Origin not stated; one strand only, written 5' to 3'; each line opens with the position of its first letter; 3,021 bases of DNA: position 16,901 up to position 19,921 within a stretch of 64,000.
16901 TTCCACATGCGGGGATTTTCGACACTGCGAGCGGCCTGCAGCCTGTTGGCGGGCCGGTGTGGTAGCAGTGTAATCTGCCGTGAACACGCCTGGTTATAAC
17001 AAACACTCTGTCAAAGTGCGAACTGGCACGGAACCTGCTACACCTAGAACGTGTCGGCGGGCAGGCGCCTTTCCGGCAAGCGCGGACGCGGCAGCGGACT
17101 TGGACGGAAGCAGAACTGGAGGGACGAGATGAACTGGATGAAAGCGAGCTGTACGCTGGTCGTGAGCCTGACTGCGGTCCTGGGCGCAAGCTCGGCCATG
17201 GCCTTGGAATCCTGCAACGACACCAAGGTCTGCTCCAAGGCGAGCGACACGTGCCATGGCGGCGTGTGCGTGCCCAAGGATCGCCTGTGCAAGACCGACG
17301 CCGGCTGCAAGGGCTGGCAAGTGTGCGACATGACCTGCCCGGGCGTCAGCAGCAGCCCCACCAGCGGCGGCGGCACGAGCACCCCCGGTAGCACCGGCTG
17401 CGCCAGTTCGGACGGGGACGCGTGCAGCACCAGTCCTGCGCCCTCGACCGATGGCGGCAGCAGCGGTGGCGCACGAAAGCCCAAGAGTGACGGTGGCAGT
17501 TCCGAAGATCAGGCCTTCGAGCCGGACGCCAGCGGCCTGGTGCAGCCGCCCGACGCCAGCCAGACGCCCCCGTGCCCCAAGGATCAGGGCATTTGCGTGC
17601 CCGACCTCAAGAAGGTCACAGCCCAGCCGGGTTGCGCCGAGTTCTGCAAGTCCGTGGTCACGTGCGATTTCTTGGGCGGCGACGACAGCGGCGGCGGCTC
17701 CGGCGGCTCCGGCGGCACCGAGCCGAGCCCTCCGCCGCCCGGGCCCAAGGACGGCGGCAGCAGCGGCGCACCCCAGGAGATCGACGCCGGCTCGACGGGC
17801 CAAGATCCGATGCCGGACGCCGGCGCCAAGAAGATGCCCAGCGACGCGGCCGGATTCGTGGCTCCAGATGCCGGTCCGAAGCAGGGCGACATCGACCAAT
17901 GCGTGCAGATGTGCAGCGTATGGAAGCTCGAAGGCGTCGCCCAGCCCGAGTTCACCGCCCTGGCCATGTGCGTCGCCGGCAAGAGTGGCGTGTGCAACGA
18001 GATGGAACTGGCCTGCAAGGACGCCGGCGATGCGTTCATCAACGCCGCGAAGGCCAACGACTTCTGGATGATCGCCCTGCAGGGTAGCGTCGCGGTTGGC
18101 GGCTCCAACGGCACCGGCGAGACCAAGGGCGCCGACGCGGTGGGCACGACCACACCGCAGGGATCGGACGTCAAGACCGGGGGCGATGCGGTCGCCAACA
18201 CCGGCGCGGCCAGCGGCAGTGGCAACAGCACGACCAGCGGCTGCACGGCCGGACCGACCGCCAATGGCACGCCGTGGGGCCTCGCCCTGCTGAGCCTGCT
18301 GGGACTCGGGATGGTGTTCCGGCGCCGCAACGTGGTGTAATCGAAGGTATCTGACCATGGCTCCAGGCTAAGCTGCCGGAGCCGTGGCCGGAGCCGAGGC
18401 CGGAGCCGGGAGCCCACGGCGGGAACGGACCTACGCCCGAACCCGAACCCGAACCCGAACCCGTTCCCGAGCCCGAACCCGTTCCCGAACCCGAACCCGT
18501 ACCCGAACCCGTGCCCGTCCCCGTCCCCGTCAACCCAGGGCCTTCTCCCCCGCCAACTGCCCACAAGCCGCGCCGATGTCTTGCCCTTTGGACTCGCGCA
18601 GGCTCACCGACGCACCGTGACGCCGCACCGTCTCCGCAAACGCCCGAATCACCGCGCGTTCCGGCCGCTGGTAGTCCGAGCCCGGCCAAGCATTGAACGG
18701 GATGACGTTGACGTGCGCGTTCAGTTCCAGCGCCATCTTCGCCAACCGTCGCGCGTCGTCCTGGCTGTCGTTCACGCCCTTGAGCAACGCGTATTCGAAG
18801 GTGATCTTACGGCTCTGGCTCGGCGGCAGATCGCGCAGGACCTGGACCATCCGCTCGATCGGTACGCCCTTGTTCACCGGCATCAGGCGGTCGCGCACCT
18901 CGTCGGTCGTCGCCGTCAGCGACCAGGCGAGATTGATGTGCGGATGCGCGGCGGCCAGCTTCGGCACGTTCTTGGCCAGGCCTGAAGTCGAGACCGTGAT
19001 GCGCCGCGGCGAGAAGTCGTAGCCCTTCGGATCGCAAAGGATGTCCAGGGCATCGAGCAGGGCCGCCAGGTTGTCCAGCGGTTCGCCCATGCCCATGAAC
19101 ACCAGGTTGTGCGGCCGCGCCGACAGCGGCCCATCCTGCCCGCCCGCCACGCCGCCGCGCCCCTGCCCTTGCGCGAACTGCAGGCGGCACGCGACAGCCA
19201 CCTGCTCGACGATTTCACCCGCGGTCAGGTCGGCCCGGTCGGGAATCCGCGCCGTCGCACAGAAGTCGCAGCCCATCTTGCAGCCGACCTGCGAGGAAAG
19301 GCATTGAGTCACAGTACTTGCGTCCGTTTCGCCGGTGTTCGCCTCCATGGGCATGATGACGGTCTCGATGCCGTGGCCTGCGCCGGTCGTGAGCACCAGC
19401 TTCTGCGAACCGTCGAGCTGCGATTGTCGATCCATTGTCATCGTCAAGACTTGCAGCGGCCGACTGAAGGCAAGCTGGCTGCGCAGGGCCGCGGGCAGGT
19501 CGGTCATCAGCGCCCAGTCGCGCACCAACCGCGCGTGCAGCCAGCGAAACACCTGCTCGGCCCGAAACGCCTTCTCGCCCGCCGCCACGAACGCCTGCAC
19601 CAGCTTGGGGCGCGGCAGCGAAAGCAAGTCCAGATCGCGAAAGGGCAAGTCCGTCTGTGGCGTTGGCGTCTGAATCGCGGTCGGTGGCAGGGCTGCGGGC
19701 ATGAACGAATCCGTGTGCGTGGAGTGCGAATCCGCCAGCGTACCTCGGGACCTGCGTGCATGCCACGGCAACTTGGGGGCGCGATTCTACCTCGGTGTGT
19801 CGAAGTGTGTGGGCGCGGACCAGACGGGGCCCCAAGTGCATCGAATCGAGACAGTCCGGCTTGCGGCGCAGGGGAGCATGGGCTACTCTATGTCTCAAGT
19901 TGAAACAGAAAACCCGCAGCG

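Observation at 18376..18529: A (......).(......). microsatellite occurs twice: intergenic behind rlmN, and in-frame in guaD where it encodes a 52-aa (SG)n insertion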

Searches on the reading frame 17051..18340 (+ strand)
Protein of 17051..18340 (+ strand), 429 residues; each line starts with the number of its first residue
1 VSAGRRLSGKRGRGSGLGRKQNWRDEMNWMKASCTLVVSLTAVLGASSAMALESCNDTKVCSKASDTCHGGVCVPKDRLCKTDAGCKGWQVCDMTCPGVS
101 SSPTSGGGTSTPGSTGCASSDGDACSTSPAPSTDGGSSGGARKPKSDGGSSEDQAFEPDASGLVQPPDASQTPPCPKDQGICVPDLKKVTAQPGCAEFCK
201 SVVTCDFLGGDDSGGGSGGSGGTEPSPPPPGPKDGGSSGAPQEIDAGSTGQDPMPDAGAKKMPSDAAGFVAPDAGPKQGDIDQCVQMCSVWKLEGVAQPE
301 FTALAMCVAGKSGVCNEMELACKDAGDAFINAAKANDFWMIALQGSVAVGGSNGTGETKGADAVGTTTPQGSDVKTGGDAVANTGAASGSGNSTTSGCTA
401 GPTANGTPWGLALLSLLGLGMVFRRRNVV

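Call 7: search_protein_families(library=pfam, proteins=[window:17051-18340:+])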
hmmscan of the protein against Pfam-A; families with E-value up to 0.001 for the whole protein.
window:17051-18340:+ (429 aa): 0 families

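Call 10: search_protein_families(library=ncbifam, proteins=[window:17051-18340:+])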
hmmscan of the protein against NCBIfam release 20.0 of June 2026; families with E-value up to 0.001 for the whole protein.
window:17051-18340:+ (429 aa): 2 families
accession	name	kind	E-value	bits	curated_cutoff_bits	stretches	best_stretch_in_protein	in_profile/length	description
TIGR03901.2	MYXO-CTERM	domain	7.5e-06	26.2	20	1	397-426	5-32/34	MYXO-CTERM sorting domain-containing protein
NF033191.4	JDVT-CTERM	domain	0.00016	21.5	27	1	396-427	4-34/35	JDVT-CTERM domain-containing protein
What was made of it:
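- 17129..18340 (+): Convergent neighbour: low-complexity secreted protein with a MYXO-CTERM sorting signal. Together with rlmN it bounds the 189-nt spacer that holds locus 1. NCBIfam TIGR03901, 26.2 bits, cut-off 20 (call 10).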

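Call 57: find_encoding_contigs(protein=window:17129-18340:+, flank=3000, max_places=6)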
Protein window:17129-18340:+ (403 aa): no gene with exactly this product is on record in the collection.

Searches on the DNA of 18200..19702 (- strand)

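Call 73: search_rna_families(source=window, start=18200, end=18700, threshold=evalue, max_evalue=1)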
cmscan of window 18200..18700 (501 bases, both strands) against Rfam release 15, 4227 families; matches with E-value up to 1: 2.
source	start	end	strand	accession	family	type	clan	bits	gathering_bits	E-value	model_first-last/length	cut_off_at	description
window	18206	18261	-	RF03985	mir-9250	Gene; miRNA;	-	19.5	90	0.9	1-63/63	no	mir-9250 microRNA precursor family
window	18288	18428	-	RF02174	SMAD5-AS1_2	Gene; lncRNA;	-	14.3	50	0.36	1-129/129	no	SMAD5 antisense RNA 1 conserved region 2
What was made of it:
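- There is no Rfam match (call 73).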

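Call 74: search_rna_families(source=L124, start=11100, end=11760, threshold=evalue, max_evalue=1)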
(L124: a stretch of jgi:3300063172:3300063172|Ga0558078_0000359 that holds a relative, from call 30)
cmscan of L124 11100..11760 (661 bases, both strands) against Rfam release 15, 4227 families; matches with E-value up to 1: 4.
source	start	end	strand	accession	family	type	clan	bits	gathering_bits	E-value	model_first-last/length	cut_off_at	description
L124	11519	11589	+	RF00844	mir-67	Gene; miRNA;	-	20.2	53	0.078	1-84/84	no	mir-67 microRNA precursor family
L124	11527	11580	-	RF00047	mir-2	Gene; miRNA;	-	19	45.5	0.69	1-72/72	no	mir-2 microRNA precursor family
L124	11519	11589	-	RF00844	mir-67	Gene; miRNA;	-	18.7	53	0.2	1-84/84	no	mir-67 microRNA precursor family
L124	11339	11406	-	RF00844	mir-67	Gene; miRNA;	-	16.8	53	0.74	1-84/84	no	mir-67 microRNA precursor family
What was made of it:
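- Tried and rejected: No known RNA family matches (calls 73, 74).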

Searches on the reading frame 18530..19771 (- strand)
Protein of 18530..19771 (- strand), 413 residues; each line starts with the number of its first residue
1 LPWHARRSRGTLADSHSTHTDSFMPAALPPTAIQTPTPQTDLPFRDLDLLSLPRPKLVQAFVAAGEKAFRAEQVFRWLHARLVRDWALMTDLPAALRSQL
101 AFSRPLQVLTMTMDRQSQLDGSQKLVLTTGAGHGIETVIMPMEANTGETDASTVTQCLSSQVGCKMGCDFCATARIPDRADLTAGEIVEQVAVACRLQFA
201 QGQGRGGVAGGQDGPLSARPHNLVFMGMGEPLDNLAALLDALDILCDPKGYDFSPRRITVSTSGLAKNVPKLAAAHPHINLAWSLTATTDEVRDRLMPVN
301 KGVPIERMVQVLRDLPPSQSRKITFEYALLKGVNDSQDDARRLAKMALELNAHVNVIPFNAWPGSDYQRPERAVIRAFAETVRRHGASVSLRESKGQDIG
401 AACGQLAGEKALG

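Call 7: search_protein_families(library=pfam, proteins=[window:18530-19771:-])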
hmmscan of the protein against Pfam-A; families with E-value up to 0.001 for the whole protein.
window:18530-19771:- (413 aa): 2 families
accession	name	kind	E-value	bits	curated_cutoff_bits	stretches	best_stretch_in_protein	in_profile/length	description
PF21016.3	RlmN_N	-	1.3e-15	57.3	24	1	48-101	2-55/60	Ribosomal RNA large subunit methyltransferase N-terminal domain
PF04055.27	Radical_SAM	-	4e-10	40.5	29.5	1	221-341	46-163/166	Radical SAM superfamily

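Call 10: search_protein_families(library=ncbifam, proteins=[window:18530-19771:-])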
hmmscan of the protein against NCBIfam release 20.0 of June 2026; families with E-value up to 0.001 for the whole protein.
window:18530-19771:- (413 aa): 9 families
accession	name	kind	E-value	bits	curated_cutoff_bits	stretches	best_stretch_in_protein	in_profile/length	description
TIGR00048.1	rRNA_mod_RlmN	equivalog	1.1e-95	320.6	290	1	48-409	8-346/355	dual-specificity RNA methyltransferase RlmN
NF011031.0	PRK14461.1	equivalog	4e-75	253.2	601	1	57-411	18-366/372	ribosomal RNA large subunit methyltransferase N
NF008396.0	PRK11194.1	equivalog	4.2e-73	246.4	633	1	46-409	12-356/379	dual-specificity RNA methyltransferase RlmN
NF000424.4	CfrAB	exception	7.5e-60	203.1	530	2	223-407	147-337/338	Cfr family 23S rRNA (adenine(2503)-C(8))-methyltransferase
TIGR04432.1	rSAM_Cfr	equivalog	1.6e-58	198.6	550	2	223-408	149-340/341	Cfr family 23S rRNA (adenine(2503)-C(8))-methyltransferase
NF011024.0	PRK14453.1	equivalog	1.3e-57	195.6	468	2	223-410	151-344/348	23S rRNA (adenine(2503)-C(8))-methyltransferase Cfr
NF011040.0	PRK14470.1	equivalog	2.5e-46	158.7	441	1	113-410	63-335/338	ribosomal RNA large subunit methyltransferase N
NF011034.0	PRK14464.1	equivalog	1.9e-45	155.1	422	2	221-407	143-327/348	RNA methyltransferase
TIGR04043.1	rSAM_MSMEG_0568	hypoth_equivalog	2.7e-06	26.6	303.7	1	284-405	223-343/354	MSMEG_0568 family radical SAM protein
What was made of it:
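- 18530..19702 (-): rlmN (dual-specificity RNA methyltransferase). Its last codons and the TGA stop (18532-18530) lie in what looks like a degenerate repeat edge (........). NCBIfam TIGR00048 320.6 bits, above the cut-off of 290 (call 10).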

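Call 18: find_encoding_contigs(protein=window:18530-19702:-, flank=10000, max_places=10)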
Protein window:18530-19702:- (390 aa): 1 contig read that carries it; 1 place shown.
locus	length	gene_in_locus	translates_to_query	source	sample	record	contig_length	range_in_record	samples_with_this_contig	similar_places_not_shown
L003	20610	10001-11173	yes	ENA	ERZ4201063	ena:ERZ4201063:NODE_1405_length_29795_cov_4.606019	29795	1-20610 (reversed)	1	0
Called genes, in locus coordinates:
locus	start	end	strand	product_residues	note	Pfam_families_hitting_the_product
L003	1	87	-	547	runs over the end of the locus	-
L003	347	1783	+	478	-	PF07690:MFS_1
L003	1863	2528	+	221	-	-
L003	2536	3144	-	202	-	-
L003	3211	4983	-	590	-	PF03460:NIR_SIR_ferr, PF01077:NIR_SIR, PF03460:NIR_SIR_ferr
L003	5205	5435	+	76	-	-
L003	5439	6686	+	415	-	PF07075:NamZ_N, PF20732:NamZ_C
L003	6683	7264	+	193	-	PF01467:CTP_transf_like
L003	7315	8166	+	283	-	PF10728:DUF2520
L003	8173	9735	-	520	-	PF00072:Response_reg, PF07728:AAA_5 (faint), PF00158:Sigma54_activat, PF14532:Sigma54_activ_2, PF25601:AAA_lid_14, PF02954:HTH_8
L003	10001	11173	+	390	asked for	PF21016:RlmN_N, PF04055:Radical_SAM (faint)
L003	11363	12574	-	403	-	-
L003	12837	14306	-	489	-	PF00883:Peptidase_M17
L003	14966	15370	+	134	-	-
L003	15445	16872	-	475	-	PF03349:Toluene_X, PF11751:PorP_SprF (faint)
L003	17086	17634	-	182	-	-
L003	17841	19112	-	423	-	PF13439:Glyco_transf_4, PF13579:Glyco_trans_4_4, PF20706:GT4-conflict (weak), PF00534:Glycos_transf_1, PF13692:Glyco_trans_1_4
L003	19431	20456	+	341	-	PF00756:Esterase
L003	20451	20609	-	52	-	?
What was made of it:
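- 18530..19702 (-): The exact protein is found in ENA contig L003 (call 18).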

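Call 28: find_homologous_proteins(query=window:18530-19702:-, max_evalue=1e-60)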
Query window:18530-19702:- (390 aa): 3257 proteins with E <= 1e-60 among 8000 candidates; the best 120 are listed.
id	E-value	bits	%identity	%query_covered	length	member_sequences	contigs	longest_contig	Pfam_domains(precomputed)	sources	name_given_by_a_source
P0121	5.7e-238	807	93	99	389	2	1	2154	PF04055.28,PF21016.4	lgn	-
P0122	1.1e-207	707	85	98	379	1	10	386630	PF04055.28,PF21016.4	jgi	jgi:23S rRNA (adenine2503-C2)-methyltransferase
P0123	1.2e-181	622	76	94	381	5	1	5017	PF04055.28,PF21016.4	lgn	-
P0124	1.3e-181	622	76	96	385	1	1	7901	PF04055.28,PF21016.4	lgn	-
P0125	4.7e-181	620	78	94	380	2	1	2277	PF04055.28,PF21016.4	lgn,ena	-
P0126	3.1e-180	617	76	95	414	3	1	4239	PF04055.28,PF21016.4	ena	-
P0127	1.3e-179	615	73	99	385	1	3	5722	PF04055.28,PF21016.4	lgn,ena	-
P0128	5.4e-179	613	74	97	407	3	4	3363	PF04055.28,PF21016.4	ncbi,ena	-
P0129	7.1e-179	612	75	95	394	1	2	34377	PF04055.28,PF21016.4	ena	-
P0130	1.2e-178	612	74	96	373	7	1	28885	PF04055.28,PF21016.4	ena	-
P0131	2.0e-178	611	73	99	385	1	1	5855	PF04055.28,PF21016.4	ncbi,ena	-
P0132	7.1e-177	606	75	94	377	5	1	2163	PF04055.28,PF21016.4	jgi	jgi:23S rRNA (adenine2503-C2)-methyltransferase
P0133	1.5e-176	605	75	96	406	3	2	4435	PF04055.28,PF21016.4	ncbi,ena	-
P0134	1.9e-176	604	74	97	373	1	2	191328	PF04055.28,PF21016.4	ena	-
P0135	1.1e-174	599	71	96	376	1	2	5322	PF04055.28,PF21016.4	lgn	-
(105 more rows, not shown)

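Call 29: find_encoding_contigs(protein=P0121, flank=10000, max_places=4)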
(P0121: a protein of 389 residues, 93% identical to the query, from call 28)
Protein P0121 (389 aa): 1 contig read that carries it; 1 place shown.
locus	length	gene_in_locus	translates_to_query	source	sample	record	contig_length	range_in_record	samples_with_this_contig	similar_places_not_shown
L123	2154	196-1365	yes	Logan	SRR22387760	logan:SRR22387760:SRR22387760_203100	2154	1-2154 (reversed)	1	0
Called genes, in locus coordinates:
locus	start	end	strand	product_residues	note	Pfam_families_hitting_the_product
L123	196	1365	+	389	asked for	PF21016:RlmN_N, PF04055:Radical_SAM (faint)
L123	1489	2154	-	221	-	?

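Call 30: find_encoding_contigs(protein=P0122, flank=10000, max_places=10)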
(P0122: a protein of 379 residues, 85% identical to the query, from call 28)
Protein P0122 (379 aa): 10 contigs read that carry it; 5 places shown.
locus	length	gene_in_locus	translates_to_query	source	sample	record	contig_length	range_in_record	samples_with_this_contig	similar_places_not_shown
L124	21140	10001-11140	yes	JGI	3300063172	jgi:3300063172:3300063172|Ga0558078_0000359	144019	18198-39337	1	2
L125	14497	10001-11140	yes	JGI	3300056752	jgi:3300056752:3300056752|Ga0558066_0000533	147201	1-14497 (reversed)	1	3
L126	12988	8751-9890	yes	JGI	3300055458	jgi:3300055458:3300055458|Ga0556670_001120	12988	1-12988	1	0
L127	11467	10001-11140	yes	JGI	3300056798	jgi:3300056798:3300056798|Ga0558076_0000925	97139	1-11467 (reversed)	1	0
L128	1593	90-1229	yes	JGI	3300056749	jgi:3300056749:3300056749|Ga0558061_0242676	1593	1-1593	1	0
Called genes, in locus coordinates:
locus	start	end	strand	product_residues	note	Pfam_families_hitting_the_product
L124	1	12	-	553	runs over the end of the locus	-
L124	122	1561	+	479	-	PF07690:MFS_1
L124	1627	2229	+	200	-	-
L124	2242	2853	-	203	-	-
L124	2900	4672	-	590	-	PF03460:NIR_SIR_ferr, PF01077:NIR_SIR, PF03460:NIR_SIR_ferr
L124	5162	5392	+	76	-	-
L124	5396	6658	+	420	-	PF07075:NamZ_N, PF20732:NamZ_C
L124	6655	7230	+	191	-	PF01467:CTP_transf_like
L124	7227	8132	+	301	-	PF01210:NAD_Gly3P_dh_N (weak), PF10728:DUF2520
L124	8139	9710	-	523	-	PF00072:Response_reg, PF00158:Sigma54_activat, PF14532:Sigma54_activ_2, PF07728:AAA_5 (weak), PF25601:AAA_lid_14, PF02954:HTH_8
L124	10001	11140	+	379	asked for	PF21016:RlmN_N, PF04055:Radical_SAM (faint)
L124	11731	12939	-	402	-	-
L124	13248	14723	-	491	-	PF00883:Peptidase_M17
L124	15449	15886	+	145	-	-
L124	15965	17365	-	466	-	PF03349:Toluene_X, PF11751:PorP_SprF (faint)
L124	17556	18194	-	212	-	-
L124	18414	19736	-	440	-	PF13439:Glyco_transf_4, PF13579:Glyco_trans_4_4, PF20706:GT4-conflict (weak), PF00534:Glycos_transf_1, PF13692:Glyco_trans_1_4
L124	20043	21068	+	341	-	PF00756:Esterase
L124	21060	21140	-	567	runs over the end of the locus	-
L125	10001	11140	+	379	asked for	PF21016:RlmN_N, PF04055:Radical_SAM (faint)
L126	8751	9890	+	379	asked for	PF21016:RlmN_N, PF04055:Radical_SAM (faint)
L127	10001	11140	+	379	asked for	PF21016:RlmN_N, PF04055:Radical_SAM (faint)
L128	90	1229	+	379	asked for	PF21016:RlmN_N, PF04055:Radical_SAM (faint)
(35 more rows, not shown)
